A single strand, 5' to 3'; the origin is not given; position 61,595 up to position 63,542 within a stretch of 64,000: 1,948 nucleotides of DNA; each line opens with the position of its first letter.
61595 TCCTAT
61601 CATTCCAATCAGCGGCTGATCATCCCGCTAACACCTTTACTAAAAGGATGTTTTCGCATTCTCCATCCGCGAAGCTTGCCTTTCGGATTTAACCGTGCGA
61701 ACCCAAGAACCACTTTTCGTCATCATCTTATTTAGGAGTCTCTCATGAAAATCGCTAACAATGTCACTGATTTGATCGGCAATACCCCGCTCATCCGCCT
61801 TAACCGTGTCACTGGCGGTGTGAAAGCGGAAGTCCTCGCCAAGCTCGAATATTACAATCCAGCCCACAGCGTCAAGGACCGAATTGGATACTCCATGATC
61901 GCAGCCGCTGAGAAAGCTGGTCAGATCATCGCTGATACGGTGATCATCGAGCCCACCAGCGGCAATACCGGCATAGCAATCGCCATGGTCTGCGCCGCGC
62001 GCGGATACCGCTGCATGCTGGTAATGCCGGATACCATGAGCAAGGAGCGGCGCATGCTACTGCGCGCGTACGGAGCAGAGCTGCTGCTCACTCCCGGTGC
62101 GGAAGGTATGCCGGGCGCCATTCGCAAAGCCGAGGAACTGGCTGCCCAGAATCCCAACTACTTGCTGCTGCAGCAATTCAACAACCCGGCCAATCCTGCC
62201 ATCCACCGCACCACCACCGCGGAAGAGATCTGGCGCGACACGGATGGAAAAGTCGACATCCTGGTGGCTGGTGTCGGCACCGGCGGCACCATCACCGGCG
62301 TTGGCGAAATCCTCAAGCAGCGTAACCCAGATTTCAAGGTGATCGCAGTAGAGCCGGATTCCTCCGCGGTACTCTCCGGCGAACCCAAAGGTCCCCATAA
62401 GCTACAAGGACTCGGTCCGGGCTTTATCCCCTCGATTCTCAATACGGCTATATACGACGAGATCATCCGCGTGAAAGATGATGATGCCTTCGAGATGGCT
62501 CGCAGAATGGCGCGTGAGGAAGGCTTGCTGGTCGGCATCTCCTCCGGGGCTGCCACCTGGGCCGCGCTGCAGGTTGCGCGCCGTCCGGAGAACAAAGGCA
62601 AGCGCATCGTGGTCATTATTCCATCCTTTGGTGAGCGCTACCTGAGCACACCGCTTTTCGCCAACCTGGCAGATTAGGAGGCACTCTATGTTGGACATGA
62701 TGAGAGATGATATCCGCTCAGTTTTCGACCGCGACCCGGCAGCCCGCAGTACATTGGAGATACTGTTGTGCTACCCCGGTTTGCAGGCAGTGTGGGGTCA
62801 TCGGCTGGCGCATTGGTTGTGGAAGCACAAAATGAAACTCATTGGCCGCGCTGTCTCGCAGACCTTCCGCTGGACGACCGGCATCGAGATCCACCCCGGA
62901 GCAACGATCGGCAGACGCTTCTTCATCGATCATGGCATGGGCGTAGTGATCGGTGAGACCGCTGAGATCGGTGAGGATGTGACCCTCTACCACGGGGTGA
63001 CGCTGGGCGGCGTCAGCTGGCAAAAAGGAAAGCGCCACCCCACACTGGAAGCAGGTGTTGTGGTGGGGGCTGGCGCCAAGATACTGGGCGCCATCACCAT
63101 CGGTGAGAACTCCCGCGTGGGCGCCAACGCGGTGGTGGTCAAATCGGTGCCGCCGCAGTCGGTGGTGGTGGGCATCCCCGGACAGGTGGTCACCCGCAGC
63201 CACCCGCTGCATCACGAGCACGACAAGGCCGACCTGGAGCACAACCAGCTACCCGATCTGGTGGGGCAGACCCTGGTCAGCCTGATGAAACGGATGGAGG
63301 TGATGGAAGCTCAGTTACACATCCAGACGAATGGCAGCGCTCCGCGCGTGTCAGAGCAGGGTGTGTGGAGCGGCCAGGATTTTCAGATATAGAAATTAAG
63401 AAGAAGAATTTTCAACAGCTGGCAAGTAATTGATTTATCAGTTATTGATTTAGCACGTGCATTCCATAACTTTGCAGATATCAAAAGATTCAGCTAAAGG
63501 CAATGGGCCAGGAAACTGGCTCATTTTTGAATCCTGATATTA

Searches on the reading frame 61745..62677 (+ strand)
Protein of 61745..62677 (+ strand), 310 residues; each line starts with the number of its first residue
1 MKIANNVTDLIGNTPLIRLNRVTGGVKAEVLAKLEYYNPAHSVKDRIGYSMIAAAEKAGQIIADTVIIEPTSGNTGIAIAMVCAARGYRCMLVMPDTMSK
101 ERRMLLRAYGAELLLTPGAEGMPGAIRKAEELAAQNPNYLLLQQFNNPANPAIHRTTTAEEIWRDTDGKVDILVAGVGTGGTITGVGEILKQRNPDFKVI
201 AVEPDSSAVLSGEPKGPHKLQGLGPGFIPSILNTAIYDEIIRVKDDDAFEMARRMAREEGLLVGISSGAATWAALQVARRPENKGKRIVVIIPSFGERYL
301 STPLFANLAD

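Call 8: search_protein_families(library=ncbifam, proteins=[window:61745-62677:+])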
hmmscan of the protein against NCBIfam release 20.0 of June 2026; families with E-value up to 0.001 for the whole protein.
window:61745-62677:+ (310 aa): 40 families (the best 25 are shown)
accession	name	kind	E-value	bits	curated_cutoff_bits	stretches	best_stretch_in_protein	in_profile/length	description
TIGR01139.1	cysK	equivalog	2.3e-144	480.2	350.95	1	8-305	2-298/298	cysteine synthase A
TIGR01136.1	cysKM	subfamily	1e-138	461.8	344.15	1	8-305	2-299/299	cysteine synthase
NF007989.0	PRK10717.1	equivalog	3.9e-103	345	387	1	1-307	2-320/334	cysteine synthase A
TIGR01137.1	cysta_beta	equivalog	8.1e-101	337.9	510.25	1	3-302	1-308/457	cystathionine beta-synthase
NF008735.0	PRK11761.1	equivalog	1.1e-93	313.8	413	1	5-306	4-295/296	cysteine synthase CysM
TIGR01138.1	cysM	equivalog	5.8e-93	311.6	394.2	1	7-305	2-290/290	cysteine synthase B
TIGR03945.1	PLP_SbnA_fam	equivalog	1.7e-71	240.8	349.95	1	8-302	2-297/304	2,3-diaminopropionate biosynthesis protein SbnA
NF053679.1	CysteaSynCapA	equivalog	3.6e-71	239.6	600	1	2-301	5-316/329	cysteate synthase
NF006094.0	PRK08246.1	subfamily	4.6e-22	78.8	331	1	4-292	14-299/310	serine/threonine dehydratase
TIGR01124.1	ilvA_2Cterm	equivalog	2.6e-21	75.8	411.3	1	5-211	9-208/499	threonine ammonia-lyase, biosynthetic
NF006674.0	PRK09224.1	subfamily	4.7e-21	75.1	577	1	5-211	17-216/508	threonine ammonia-lyase IlvA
NF006390.0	PRK08639.1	equivalog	3.2e-20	72.5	421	1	4-210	16-218/418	threonine ammonia-lyase IlvA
TIGR01127.1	ilvA_1Cterm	equivalog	3.7e-20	72.2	378.75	1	14-208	1-187/380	threonine ammonia-lyase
NF052478.1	CystDsulMYC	equivalog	1e-19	71.1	600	1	29-302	38-323/354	L-cysteine desulfhydrase Cds1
NF009130.0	PRK12483.1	subfamily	1e-19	70.6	801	1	4-211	28-228/521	threonine ammonia-lyase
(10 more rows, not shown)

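Call 9: find_related_loci(query=window:61745-62674:+, collection=genome_contigs, flank=3000)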
Query window:61745-62674:+ (310 aa) in genome_contigs; peptide patterns used: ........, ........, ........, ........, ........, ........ (x = any residue, [..] = any of these).
600 stretches matched a pattern (row limit reached: there are more); 596 encode a relative of the query (tblastn E <= 1e-3); the best 80 are kept; 80 distinct loci.
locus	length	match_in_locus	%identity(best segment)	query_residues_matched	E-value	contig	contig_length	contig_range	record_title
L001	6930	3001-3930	79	1-310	6e-159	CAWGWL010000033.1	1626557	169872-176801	MAG: uncultured Chloroflexia bacterium isolate MFD02809.bin.2.5 genome assembly, contig: contig_42931, whole genome shot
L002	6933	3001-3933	79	1-310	5e-155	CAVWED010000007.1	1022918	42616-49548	MAG: uncultured Chloroflexia bacterium isolate MFD01223.bin.1.30 genome assembly, contig: contig_8062, whole genome shot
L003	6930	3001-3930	77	1-310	1e-154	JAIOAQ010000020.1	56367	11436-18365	MAG: Chloroflexota bacterium isolate S1bins192 c_000000000020, whole genome shotgun sequence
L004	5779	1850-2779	78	1-310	3e-154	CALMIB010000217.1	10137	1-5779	MAG TPA_asm: uncultured Longilinea sp. isolate SRR8859111_bin.152_CONCOCT_v1.1_MAG genome assembly, contig: ERZ1645187.5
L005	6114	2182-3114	77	1-310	3e-154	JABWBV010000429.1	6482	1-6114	MAG: Anaerolineales bacterium isolate MAG_39 scaffold_14947, whole genome shotgun sequence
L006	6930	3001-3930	76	1-310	1e-153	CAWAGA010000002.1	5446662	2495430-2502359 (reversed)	MAG: uncultured Chloroflexia bacterium isolate MFD02416.bin.2.6 genome assembly, contig: contig_34004, whole genome shot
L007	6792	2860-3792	77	1-310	3e-153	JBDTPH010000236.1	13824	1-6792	MAG: Chloroflexota bacterium isolate cluster3_bin.194 NODE_18068_length_13824_cov_7.077057, whole genome shotgun sequenc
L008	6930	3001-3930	77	1-310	3e-153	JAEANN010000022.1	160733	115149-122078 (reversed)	MAG: Candidatus Roseilinea mizusawaensis isolate AA3_104 k127_598411, whole genome shotgun sequence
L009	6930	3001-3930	77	1-310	1e-152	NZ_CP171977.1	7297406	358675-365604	Pseudoduganella sp. UC29_106 chromosome, complete genome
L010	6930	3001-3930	75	1-310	6e-152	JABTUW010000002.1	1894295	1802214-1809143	MAG: Anaerolineales bacterium isolate H5_CFX7 seq002, whole genome shotgun sequence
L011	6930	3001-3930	75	1-310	1e-151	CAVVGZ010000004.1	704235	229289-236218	MAG: uncultured Chloroflexia bacterium isolate MFD02979.bin.1.237 genome assembly, contig: contig_22508, whole genome sh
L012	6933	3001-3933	76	1-310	4e-151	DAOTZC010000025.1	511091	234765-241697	MAG TPA_asm: Anaerolineales bacterium isolate H39_479 k131_182552, whole genome shotgun sequence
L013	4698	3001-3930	75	1-310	2e-151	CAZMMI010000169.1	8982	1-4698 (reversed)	MAG TPA_asm: uncultured Anaerolinea sp. isolate SRP294416_co1_257 genome assembly, contig: NODE_17606_length_8982_cov_23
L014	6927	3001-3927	75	1-309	2e-150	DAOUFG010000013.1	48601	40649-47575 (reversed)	MAG TPA_asm: Thermoflexales bacterium isolate R103_16 k99_89752, whole genome shotgun sequence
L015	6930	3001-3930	76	1-310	4e-150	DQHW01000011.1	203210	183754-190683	MAG TPA_asm: Anaerolineaceae bacterium isolate UBA8523 contig_167620, whole genome shotgun sequence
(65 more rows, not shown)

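Call 15: find_homologous_proteins(query=window:61745-62674:+, max_evalue=1e-100)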
Query window:61745-62674:+ (310 aa): 7993 proteins with E <= 1e-100 among 8000 candidates; the best 120 are listed.
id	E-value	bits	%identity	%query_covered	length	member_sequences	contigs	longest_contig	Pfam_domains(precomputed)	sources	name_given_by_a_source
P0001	3.9e-200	681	100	100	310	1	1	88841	PF00291.32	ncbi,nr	ncbi:MAG: cysteine synthase A [Anaerolinea sp.]|nr:cysteine synthase A [Anaerolinea sp.]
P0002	4.2e-196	668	98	100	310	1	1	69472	PF00291.32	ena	-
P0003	2.8e-194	662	97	100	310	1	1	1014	PF00291.32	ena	-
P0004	2.0e-177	607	87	100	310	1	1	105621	PF00291.32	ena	-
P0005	9.3e-177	604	87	100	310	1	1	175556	PF00291.32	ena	-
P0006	1.3e-176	604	87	100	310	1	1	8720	PF00291.32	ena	-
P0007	1.3e-176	604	87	100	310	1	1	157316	PF00291.32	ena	-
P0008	2.5e-176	603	87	100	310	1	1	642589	PF00291.32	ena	-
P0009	3.3e-176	603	87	100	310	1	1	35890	PF00291.32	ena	-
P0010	3.5e-176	603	87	100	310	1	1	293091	PF00291.32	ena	-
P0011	8.2e-176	601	87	100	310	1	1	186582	PF00291.32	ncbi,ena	-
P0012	8.5e-176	601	86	100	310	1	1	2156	PF00291.32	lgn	-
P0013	1.7e-175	600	87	100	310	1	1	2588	PF00291.32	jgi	-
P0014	3.2e-175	599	86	100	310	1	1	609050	PF00291.32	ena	-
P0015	3.8e-175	599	87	100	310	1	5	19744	PF00291.32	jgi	jgi:cysteine synthase A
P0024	1.4e-173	594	86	100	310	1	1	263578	PF00291.32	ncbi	-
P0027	1.8e-172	590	84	100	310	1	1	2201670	PF00291.32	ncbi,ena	-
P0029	2.2e-169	580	83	100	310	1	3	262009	PF00291.32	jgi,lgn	jgi:cysteine synthase A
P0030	5.4e-169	579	84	100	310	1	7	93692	PF00291.32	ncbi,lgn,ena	-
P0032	2.7e-168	577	83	100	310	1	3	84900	PF00291.32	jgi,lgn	-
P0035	2.6e-166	570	83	100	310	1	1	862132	PF00291.32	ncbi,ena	-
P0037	9.9e-165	565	82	100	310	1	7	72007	PF00291.32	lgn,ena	-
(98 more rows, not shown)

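Call 16: find_encoding_contigs(protein=P0002, flank=4000, max_places=1)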
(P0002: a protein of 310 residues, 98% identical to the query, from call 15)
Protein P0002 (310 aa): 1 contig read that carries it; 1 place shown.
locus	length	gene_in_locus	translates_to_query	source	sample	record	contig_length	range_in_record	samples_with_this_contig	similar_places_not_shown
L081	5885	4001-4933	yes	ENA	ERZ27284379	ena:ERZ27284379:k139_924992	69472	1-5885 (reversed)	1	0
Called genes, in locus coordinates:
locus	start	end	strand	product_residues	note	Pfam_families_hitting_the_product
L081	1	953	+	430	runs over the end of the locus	PF00180:Iso_dh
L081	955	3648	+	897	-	PF00330:Aconitase, PF00694:Aconitase_C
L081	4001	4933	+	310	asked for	PF00291:PALP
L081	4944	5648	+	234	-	PF25087:GMPPB_C (faint), PF00132:Hexapep (weak)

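Call 17: find_encoding_contigs(protein=P0004, flank=4000, max_places=1)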
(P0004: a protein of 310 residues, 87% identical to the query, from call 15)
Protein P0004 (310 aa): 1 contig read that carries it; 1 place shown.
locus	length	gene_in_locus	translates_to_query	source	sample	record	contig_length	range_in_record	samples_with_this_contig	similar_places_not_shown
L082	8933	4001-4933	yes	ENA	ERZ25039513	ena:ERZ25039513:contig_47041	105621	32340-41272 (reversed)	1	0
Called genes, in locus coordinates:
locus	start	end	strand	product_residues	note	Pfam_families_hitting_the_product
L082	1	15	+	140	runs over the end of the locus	PF00180:Iso_dh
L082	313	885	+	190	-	PF00180:Iso_dh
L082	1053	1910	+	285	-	PF00330:Aconitase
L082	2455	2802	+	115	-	PF00330:Aconitase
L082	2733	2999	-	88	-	-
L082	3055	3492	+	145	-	PF00694:Aconitase_C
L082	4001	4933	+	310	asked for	PF00291:PALP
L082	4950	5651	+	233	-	PF25087:GMPPB_C (faint), PF00132:Hexapep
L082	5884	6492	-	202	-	-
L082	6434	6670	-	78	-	PF13360:PQQ_2, PF13570:Beta-prop_ACSF4 (weak)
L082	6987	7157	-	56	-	-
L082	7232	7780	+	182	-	PF03551:PadR, PF10400:Vir_act_alpha_C (weak)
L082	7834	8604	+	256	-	PF00528:BPD_transp_1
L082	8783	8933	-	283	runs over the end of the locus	-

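Call 18: find_encoding_contigs(protein=P0008, flank=4000, max_places=1)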
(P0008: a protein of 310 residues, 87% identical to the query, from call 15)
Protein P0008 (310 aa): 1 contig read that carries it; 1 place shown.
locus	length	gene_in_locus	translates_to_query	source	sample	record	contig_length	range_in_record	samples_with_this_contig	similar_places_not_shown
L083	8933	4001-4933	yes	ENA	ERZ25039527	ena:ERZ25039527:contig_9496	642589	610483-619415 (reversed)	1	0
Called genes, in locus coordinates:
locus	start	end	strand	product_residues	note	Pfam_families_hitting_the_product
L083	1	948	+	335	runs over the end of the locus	PF00180:Iso_dh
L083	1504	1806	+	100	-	PF00330:Aconitase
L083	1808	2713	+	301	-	PF00330:Aconitase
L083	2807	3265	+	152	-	PF00694:Aconitase_C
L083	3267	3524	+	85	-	PF00694:Aconitase_C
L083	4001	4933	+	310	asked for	PF00291:PALP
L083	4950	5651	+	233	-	PF25087:GMPPB_C (faint), PF00132:Hexapep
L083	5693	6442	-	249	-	PF13483:Lactamase_B_3, PF12706:Lactamase_B_2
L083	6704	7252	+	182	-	PF03551:PadR, PF10400:Vir_act_alpha_C (weak)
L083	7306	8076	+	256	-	PF00528:BPD_transp_1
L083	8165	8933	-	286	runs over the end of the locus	-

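Call 19: find_encoding_contigs(protein=P0027, flank=4000, max_places=1)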
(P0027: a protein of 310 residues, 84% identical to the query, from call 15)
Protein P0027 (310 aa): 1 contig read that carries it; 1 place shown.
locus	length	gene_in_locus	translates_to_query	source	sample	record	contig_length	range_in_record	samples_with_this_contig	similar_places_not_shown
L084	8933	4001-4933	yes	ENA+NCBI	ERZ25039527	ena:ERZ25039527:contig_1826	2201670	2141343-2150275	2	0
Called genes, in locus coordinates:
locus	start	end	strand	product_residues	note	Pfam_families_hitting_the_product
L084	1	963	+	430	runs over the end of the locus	PF00180:Iso_dh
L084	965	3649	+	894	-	PF00330:Aconitase, PF00694:Aconitase_C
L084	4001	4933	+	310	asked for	PF00291:PALP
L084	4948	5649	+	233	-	PF25087:GMPPB_C (faint), PF00132:Hexapep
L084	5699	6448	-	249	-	PF13483:Lactamase_B_3, PF12706:Lactamase_B_2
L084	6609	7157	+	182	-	PF03551:PadR, PF10400:Vir_act_alpha_C (weak)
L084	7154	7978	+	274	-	PF00528:BPD_transp_1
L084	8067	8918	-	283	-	-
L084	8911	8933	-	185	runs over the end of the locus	PF01750:HycI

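Call 22: find_encoding_contigs(protein=P0005, flank=1500, max_places=1)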
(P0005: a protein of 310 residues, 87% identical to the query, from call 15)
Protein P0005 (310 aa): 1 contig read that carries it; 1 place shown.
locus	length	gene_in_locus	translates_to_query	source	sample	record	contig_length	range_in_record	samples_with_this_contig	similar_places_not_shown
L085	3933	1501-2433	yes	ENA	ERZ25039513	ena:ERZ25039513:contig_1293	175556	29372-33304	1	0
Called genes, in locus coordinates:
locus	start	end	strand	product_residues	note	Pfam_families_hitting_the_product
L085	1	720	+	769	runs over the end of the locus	PF00330:Aconitase, PF00694:Aconitase_C (weak)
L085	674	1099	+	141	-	PF00694:Aconitase_C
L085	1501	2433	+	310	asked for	PF00291:PALP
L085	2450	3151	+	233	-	PF25087:GMPPB_C (faint), PF00132:Hexapep (weak)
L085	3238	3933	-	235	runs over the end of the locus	PF12706:Lactamase_B_2, PF13483:Lactamase_B_3 (weak)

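Call 23: find_encoding_contigs(protein=P0014, flank=1500, max_places=1)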
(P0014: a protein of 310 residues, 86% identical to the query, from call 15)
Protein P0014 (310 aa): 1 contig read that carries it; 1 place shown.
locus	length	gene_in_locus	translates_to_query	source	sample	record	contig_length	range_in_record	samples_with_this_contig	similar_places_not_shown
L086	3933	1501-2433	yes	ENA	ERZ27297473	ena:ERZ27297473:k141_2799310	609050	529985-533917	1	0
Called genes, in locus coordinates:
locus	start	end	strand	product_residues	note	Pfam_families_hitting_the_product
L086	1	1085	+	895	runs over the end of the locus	PF00330:Aconitase, PF00694:Aconitase_C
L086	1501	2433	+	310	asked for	PF00291:PALP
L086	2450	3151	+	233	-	PF00132:Hexapep (weak)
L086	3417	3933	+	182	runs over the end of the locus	PF03551:PadR, PF10400:Vir_act_alpha_C (weak)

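Call 24: find_encoding_contigs(protein=P0024, flank=1500, max_places=1)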
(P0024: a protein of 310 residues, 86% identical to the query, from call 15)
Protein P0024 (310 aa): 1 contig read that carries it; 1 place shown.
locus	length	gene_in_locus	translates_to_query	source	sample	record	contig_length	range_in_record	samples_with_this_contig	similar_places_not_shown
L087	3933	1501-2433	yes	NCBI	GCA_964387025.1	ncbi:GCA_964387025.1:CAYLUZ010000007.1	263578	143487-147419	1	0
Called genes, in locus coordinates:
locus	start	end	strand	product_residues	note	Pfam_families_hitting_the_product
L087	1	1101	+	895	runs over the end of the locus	PF00330:Aconitase, PF00694:Aconitase_C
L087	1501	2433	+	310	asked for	PF00291:PALP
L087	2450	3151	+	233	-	PF25087:GMPPB_C (faint), PF00132:Hexapep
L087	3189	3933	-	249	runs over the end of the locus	PF13483:Lactamase_B_3, PF12706:Lactamase_B_2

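Call 25: find_encoding_contigs(protein=P0030, flank=1500, max_places=1)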
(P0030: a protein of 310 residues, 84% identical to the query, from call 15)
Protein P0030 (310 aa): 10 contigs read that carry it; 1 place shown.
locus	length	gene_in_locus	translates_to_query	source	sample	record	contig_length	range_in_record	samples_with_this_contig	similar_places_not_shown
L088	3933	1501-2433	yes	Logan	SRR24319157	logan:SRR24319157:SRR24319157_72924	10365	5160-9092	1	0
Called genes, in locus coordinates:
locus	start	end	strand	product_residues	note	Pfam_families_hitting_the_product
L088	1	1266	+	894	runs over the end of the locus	PF00330:Aconitase, PF00694:Aconitase_C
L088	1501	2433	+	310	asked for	PF00291:PALP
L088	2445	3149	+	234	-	PF00132:Hexapep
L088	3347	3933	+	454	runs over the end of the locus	PF14295:PAN_4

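Call 26: find_encoding_contigs(protein=P0035, flank=1500, max_places=1)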
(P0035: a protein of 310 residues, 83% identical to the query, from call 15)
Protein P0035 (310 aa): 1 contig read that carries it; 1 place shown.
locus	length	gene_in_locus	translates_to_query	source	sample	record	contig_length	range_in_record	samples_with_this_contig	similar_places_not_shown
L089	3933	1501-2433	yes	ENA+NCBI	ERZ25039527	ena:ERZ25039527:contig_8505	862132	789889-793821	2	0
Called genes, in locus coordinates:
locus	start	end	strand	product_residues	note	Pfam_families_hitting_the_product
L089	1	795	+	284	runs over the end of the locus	PF00330:Aconitase, PF00694:Aconitase_C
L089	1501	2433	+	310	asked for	PF00291:PALP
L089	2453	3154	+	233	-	PF25087:GMPPB_C (faint), PF00132:Hexapep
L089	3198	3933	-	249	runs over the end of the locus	PF13483:Lactamase_B_3, PF12706:Lactamase_B_2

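Call 89: find_encoding_contigs(protein=P0029, flank=1200, max_places=1)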
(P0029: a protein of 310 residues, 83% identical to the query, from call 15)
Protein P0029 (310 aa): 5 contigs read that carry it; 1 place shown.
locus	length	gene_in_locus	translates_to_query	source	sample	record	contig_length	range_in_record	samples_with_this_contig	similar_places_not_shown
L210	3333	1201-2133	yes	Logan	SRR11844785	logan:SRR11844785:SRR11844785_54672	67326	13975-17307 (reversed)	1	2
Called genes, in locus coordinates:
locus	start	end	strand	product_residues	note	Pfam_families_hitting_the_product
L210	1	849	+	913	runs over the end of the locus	PF00330:Aconitase, PF00694:Aconitase_C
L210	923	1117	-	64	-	-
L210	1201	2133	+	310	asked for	PF00291:PALP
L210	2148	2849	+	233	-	PF25087:GMPPB_C (faint), PF00132:Hexapep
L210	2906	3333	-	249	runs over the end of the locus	PF13483:Lactamase_B_3, PF12706:Lactamase_B_2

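Call 90: find_encoding_contigs(protein=P0032, flank=1200, max_places=1)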
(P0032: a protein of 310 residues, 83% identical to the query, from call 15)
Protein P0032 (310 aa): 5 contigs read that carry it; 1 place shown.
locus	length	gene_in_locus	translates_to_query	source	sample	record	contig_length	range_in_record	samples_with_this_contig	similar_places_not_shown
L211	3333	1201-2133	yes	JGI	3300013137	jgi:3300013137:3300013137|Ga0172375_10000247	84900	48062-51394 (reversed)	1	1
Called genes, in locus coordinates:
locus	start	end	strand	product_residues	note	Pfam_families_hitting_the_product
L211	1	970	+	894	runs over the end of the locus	PF00330:Aconitase, PF00694:Aconitase_C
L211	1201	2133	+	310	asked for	PF00291:PALP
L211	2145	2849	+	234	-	PF00132:Hexapep (weak)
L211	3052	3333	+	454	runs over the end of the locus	PF14295:PAN_4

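Call 91: find_encoding_contigs(protein=P0037, flank=1200, max_places=1)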
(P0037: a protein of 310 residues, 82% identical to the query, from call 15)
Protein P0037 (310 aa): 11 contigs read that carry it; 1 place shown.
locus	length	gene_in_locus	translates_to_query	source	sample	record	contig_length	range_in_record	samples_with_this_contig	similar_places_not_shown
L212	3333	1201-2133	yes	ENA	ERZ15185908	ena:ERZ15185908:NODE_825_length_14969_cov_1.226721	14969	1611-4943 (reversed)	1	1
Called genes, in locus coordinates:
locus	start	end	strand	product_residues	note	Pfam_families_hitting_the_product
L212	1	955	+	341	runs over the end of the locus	PF03706:LPG_synthase_TM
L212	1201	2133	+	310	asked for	PF00291:PALP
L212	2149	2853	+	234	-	PF00132:Hexapep (weak)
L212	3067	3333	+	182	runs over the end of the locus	PF03551:PadR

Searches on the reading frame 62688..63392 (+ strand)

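Call 8: search_protein_families(library=ncbifam, proteins=[window:62688-63392:+])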
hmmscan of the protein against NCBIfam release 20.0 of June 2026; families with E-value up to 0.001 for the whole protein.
window:62688-63392:+ (234 aa): 26 families (the best 25 are shown)
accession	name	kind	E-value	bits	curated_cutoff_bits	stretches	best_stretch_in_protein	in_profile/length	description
TIGR01172.1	cysE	equivalog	3e-76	254.9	210.65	1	6-166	2-162/162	serine O-acetyltransferase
NF041874.1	EPS_EpsC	equivalog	3e-74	248.3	150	1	5-171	1-167/168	serine O-acetyltransferase EpsC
NF008349.0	PRK11132.1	equivalog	6.3e-47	159.9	397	1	2-172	78-248/273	serine O-acetyltransferase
NF007564.0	PRK10191.1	equivalog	2.1e-22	79.3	196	1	40-164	35-155/162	colanic acid biosynthesis acetyltransferase WcaB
TIGR04016.1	WcaB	equivalog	1.5e-21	76.5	194.65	1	42-164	21-139/146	colanic acid biosynthesis acetyltransferase WcaB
TIGR03532.1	DapD_Ac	equivalog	4.5e-15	55.9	231.75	1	65-172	110-215/231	2,3,4,5-tetrahydropyridine-2,6-dicarboxylate N-acetyltransferase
TIGR03570.1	NeuD_NnaD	subfamily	2.3e-13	50.2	160.8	1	67-165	113-201/202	NeuD/PglB/VioB family sugar acetyltransferase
NF002060.0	PRK00892.1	subfamily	1.9e-08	33.8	207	1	120-166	266-313/345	UDP-3-O-(3-hydroxymyristoyl)glucosamine N-acyltransferase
NF007240.0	PRK09677.1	equivalog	8.1e-08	32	243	1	124-170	137-183/192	putative lipopolysaccharide biosynthesis O-acetyl transferase WbbJ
NF007076.0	PRK09527.1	equivalog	1.3e-07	31.2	347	1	73-170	77-184/203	galactoside O-acetyltransferase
NF058585.1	HptprglPActTf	PfamEq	1.4e-07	31.2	300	1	123-179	112-168/172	heptaprenylglyceryl phosphate O-acetyltransferase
TIGR03308.1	phn_thr-fam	hypoth_equivalog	3.8e-07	30.2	201.65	1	117-174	108-165/204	phosphonate metabolim protein, transferase hexapeptide repeat family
NF010935.0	PRK14355.1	equivalog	8.7e-07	27.9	718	1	91-177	372-457/459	bifunctional UDP-N-acetylglucosamine diphosphorylase/glucosamine-1-phosphate N-acetyltransferase GlmU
NF050158.1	CarbAnhydGPos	equivalog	1e-06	28.5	250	1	118-183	88-151/172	gamma carbonic anhydrase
NF008808.1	PRK11830.1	equivalog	1.7e-06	27.7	204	1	71-155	101-183/243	2,3,4,5-tetrahydropyridine-2,6-dicarboxylate N-succinyltransferase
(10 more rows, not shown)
